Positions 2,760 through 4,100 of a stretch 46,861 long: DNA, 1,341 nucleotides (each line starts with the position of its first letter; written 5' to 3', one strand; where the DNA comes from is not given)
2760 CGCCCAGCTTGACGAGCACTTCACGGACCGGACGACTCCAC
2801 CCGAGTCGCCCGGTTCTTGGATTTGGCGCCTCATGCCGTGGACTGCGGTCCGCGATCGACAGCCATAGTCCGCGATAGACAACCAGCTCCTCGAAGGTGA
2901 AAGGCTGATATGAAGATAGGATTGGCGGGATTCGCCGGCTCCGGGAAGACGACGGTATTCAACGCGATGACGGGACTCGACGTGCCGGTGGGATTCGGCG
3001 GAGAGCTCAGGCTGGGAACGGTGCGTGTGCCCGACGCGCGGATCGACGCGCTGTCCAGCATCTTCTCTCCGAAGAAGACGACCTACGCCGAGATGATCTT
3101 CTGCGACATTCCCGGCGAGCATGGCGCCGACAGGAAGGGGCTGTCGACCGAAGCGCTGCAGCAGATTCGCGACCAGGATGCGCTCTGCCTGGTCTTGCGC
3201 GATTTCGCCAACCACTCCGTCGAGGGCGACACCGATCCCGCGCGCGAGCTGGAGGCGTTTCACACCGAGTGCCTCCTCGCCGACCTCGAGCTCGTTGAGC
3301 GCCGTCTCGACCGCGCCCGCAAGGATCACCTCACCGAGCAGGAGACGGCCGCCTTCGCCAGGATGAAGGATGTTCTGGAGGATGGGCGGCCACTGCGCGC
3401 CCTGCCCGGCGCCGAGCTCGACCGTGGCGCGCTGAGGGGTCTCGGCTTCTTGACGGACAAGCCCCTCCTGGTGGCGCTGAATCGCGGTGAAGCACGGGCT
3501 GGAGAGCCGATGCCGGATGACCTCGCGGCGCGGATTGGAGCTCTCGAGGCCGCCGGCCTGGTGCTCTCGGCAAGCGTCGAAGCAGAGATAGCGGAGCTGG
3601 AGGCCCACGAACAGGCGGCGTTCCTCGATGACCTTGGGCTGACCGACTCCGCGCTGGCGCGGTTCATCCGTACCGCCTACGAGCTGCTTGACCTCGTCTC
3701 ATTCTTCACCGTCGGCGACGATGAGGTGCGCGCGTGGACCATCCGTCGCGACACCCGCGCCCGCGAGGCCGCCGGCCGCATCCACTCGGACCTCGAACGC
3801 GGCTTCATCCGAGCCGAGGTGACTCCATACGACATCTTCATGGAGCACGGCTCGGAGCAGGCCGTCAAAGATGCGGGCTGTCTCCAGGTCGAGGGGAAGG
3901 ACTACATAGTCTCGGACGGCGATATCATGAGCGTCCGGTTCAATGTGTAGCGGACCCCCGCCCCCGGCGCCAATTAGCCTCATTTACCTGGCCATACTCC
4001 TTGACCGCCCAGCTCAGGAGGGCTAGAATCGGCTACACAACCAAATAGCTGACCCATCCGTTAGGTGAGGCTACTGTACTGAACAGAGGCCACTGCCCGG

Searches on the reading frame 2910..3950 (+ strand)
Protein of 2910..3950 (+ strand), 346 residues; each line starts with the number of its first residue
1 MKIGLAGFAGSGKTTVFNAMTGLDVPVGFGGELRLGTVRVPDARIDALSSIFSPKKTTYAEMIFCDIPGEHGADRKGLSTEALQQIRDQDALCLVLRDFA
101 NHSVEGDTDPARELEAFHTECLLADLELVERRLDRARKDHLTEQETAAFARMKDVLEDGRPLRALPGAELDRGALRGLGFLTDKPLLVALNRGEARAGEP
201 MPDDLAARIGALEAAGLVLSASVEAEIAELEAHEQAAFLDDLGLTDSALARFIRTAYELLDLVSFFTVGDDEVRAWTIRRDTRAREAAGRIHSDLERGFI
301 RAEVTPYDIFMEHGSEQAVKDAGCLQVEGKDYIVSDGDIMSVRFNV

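Call 41: find_encoding_contigs(protein=window:2910-3950:+, flank=2000, max_places=3)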
Protein window:2910-3950:+ (346 aa): no gene with exactly this product is on record in the collection.
